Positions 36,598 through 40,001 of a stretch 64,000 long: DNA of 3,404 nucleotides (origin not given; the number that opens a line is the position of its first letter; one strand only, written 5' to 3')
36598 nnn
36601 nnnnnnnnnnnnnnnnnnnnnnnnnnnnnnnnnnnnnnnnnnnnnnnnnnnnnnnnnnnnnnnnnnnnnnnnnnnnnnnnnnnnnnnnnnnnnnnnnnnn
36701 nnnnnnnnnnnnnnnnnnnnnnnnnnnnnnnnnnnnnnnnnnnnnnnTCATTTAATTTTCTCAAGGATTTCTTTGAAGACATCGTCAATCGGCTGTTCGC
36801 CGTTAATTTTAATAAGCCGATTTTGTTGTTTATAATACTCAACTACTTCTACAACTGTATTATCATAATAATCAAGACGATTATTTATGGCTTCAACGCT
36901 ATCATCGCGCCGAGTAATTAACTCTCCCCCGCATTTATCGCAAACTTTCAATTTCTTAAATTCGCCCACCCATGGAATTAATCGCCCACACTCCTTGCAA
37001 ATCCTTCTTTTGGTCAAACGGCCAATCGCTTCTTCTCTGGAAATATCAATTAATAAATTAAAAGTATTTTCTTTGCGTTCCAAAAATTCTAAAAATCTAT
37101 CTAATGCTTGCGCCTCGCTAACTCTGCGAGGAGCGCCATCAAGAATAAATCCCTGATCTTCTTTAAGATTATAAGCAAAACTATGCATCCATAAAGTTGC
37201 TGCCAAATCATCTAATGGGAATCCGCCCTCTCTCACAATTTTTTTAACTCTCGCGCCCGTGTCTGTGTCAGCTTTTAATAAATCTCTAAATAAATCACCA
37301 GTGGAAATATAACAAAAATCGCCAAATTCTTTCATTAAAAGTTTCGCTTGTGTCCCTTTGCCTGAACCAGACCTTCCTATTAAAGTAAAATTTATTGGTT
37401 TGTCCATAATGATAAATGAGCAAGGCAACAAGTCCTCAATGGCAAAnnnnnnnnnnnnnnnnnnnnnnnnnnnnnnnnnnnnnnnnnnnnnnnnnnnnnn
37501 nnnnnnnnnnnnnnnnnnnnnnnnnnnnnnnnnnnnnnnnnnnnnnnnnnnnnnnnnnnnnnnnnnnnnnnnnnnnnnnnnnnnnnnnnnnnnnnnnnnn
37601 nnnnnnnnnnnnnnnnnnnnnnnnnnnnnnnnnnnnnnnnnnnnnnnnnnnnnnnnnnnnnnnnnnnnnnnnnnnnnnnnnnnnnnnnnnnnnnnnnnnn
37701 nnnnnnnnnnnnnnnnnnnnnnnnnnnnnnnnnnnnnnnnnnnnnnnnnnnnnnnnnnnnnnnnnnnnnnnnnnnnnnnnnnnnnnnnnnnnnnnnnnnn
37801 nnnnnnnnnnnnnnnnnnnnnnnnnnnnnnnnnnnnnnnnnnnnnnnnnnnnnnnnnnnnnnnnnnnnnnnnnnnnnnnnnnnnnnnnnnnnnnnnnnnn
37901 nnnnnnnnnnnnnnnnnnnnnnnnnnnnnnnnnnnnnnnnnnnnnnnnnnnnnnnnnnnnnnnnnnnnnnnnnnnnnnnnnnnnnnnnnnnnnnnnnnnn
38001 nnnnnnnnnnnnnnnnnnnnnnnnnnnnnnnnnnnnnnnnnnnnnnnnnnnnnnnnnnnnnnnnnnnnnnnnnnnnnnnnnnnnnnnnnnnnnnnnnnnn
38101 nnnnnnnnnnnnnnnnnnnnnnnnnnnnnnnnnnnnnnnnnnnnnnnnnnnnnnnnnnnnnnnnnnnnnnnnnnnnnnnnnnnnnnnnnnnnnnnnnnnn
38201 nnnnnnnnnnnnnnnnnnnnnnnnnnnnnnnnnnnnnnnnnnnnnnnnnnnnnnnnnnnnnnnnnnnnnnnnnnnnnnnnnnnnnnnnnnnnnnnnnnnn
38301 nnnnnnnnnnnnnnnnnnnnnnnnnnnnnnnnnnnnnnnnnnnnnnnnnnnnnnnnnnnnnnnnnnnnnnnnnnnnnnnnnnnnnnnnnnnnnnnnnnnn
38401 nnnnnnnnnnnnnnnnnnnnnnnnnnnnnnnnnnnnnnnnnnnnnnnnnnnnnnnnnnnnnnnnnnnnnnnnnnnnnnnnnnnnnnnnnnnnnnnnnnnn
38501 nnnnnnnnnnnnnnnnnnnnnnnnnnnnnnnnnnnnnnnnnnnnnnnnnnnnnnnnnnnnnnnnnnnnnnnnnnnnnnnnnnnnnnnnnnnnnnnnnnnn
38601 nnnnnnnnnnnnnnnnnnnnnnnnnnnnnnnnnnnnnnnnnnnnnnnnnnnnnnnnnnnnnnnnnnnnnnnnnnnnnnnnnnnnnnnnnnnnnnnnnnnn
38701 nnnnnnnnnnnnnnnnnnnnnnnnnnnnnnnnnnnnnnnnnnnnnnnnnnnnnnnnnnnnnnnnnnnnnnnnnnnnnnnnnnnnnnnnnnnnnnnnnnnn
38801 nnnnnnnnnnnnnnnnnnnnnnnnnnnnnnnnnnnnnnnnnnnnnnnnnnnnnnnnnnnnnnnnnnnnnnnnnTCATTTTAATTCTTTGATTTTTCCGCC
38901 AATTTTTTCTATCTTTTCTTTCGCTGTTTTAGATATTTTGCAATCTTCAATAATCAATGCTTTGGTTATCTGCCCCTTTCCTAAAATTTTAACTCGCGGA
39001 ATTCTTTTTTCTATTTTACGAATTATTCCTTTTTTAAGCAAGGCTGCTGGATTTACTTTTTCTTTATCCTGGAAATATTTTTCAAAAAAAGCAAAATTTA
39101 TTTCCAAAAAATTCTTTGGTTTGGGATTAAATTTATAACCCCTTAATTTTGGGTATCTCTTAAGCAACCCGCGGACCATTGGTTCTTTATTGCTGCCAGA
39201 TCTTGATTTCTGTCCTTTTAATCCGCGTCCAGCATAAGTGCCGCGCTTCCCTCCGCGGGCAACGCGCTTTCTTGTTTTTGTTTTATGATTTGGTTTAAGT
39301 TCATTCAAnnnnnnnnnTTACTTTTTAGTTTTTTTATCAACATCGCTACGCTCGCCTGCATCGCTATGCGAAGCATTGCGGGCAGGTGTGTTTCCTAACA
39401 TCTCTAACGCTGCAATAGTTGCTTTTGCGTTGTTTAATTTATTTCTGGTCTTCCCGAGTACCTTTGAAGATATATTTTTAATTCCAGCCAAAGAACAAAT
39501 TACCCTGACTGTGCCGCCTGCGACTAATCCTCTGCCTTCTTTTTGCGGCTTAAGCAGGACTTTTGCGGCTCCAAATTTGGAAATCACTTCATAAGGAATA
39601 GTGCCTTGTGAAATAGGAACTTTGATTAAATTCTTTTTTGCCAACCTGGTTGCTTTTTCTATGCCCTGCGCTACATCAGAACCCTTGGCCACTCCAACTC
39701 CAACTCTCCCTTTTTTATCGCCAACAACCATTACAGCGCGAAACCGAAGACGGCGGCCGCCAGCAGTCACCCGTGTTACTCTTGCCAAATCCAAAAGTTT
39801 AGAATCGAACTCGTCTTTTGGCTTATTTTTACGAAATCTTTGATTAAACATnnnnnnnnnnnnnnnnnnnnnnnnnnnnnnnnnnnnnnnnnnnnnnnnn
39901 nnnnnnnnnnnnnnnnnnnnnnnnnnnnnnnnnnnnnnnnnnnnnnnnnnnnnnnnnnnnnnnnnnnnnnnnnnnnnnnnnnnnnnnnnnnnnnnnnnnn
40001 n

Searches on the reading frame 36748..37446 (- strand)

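Call 51: search_protein_families(library=pfam, proteins=[window:36748-37446:-], max_evalue=0.00001)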
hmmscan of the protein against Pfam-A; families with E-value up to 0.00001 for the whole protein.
window:36748-37446:- (232 aa): 2 families
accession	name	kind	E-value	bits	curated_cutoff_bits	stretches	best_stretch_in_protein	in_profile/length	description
PF00406.28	ADK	-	1.6e-31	109.9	26.8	1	22-209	1-150/151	Adenylate kinase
PF13207.12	AAA_17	-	1.2e-14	55.2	27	1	24-148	2-123/136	AAA domain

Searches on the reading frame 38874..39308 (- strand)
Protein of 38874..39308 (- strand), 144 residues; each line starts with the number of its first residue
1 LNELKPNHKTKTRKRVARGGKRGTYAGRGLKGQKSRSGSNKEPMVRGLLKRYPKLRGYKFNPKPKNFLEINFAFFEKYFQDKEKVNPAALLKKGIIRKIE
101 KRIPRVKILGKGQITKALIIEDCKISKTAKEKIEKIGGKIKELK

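Call 51: search_protein_families(library=pfam, proteins=[window:38874-39308:-], max_evalue=0.00001)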
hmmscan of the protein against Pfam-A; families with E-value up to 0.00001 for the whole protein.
window:38874-39308:- (144 aa): 1 family
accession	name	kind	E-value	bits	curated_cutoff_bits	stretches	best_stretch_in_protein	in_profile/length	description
PF00828.25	Ribosomal_L27A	-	1.6e-14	54.5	21.5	1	75-140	7-71/72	Ribosomal proteins 50S-L15, 50S-L18e, 60S-L27A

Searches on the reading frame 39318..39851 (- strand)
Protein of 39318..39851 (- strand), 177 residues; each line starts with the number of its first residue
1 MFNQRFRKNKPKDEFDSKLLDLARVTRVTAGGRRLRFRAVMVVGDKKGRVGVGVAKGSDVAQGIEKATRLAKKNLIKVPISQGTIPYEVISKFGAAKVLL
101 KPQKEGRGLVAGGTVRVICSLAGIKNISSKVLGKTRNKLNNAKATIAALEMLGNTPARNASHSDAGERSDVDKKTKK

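Call 17: find_related_loci(query=window:39318-39851:-, collection=genome_contigs, flank=4000)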
Query window:39318-39851:- (177 aa) in genome_contigs; peptide patterns used: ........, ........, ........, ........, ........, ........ (x = any residue, [..] = any of these).
459 stretches matched a pattern; 298 encode a relative of the query (tblastn E <= 1e-3); the best 80 are kept; 80 distinct loci.
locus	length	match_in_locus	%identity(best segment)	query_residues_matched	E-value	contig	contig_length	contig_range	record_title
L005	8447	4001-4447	80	1-152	9e-75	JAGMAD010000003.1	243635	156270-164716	MAG: Candidatus Parcubacteria bacterium isolate RS_14_22 ZL355.bin.22.fa_3, whole genome shotgun sequence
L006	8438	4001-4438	79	7-152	7e-74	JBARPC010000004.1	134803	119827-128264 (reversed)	MAG: Minisyncoccales bacterium isolate MFD13423_ilm_asm_bin13 k127_283596, whole genome shotgun sequence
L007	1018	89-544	79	1-152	2e-79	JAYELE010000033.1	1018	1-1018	MAG: Patescibacteria group bacterium isolate MAG118 MAG118_33, whole genome shotgun sequence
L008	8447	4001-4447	79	1-152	8e-74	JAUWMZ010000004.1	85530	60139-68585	MAG: Candidatus Nealsonbacteria bacterium isolate CSMAG_2411 CSMAG_2411_k141_3350_length_85530_cov_22.9887, whole genome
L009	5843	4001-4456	80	1-152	3e-73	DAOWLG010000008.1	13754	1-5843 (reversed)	MAG TPA_asm: Candidatus Nealsonbacteria bacterium isolate CSMAG_2115 CSMAG_2115_k141_399019_length_13754_cov_41.8561, wh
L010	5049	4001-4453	76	8-159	9e-71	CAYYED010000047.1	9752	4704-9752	MAG TPA_asm: uncultured Candidatus Saccharibacteria bacterium isolate SRP067234_co1_184 genome assembly, contig: k99_827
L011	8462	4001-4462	71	1-152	2e-69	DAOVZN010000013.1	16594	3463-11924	MAG TPA_asm: bacterium isolate CSMAG_1810 CSMAG_1810_k141_3884946_length_16594_cov_11.9846, whole genome shotgun sequenc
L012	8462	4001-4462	72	1-152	5e-69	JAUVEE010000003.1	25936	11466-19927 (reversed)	MAG: bacterium isolate CSMAG_315 CSMAG_315_k141_335729_length_25936_cov_6.0000, whole genome shotgun sequence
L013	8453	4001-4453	75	2-152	4e-69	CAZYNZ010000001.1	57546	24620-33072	MAG TPA_asm: uncultured Candidatus Saccharibacteria bacterium isolate SRP178699_co1_113 genome assembly, contig: NODE_45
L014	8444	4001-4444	74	1-148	9e-69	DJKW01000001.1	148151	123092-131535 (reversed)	MAG TPA_asm: Patescibacteria group bacterium UBA6532 UBA6532_contig_2436, whole genome shotgun sequence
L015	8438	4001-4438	72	3-148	2e-68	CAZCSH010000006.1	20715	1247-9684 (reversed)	MAG TPA_asm: uncultured Candidatus Saccharibacteria bacterium isolate binchicken_co387_689 genome assembly, contig: NODE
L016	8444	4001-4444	75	9-152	4e-68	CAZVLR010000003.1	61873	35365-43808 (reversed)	MAG TPA_asm: uncultured Candidatus Saccharibacteria bacterium isolate SRP062349_co2_192 genome assembly, contig: NODE_28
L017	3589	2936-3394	70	1-152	9e-67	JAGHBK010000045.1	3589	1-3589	MAG: bacterium isolate AUK254 PB_MBMC_208_c_000000000027, whole genome shotgun sequence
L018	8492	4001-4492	66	10-169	3e-66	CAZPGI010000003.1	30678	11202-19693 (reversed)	MAG TPA_asm: uncultured Candidatus Saccharibacteria bacterium isolate binchicken_co20_191 genome assembly, contig: NODE_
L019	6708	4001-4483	69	1-152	1e-66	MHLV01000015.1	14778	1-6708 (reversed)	MAG: Candidatus Nealsonbacteria bacterium RBG_13_36_15 RBG_13_scaffold_2353, whole genome shotgun sequence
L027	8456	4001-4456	68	1-152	2e-65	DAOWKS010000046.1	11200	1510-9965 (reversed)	MAG TPA_asm: bacterium isolate CSMAG_2101 CSMAG_2101_k141_2488900_length_11200_cov_53.0000, whole genome shotgun sequenc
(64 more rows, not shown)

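Call 30: find_related_loci(query=window:39318-39851:-, collection=metagenome_contigs, flank=3000)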
Query window:39318-39851:- (177 aa) in metagenome_contigs; peptide patterns used: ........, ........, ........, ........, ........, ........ (x = any residue, [..] = any of these).
600 stretches matched a pattern (row limit reached: there are more); 419 encode a relative of the query (tblastn E <= 1e-3); the best 80 are kept; 80 distinct loci.
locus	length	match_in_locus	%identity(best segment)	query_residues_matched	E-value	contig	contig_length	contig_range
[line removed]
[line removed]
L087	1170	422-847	81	8-149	5e-77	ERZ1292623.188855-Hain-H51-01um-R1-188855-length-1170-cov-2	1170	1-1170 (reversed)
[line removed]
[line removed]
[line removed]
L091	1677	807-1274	76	1-152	2e-73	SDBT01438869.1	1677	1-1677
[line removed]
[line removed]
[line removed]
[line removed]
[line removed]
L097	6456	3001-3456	72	10-161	6e-69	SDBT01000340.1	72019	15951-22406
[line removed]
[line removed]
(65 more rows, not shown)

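Call 51: search_protein_families(library=pfam, proteins=[window:39318-39848:-], max_evalue=0.00001)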
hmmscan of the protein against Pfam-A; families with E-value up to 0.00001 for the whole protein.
window:39318-39848:- (176 aa): 2 families
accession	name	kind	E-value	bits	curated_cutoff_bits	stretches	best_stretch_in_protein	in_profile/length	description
PF00333.26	Ribosomal_S5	-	2.3e-23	82.4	27.1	1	14-78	1-65/65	Ribosomal protein S5, N-terminal domain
PF03719.21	Ribosomal_S5_C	-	8.3e-23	80.1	21.5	1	91-151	2-61/71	Ribosomal protein S5, C-terminal domain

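Call 59: find_homologous_proteins(query=L027:2721-2921:-, max_evalue=1)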
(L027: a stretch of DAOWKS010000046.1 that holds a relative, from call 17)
Query L027:2721-2921:- (67 aa): 1 proteins with E <= 1 among 1 candidates.
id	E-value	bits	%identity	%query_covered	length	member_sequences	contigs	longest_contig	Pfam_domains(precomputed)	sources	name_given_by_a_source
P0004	5.5e-38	145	100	100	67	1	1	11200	-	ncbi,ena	-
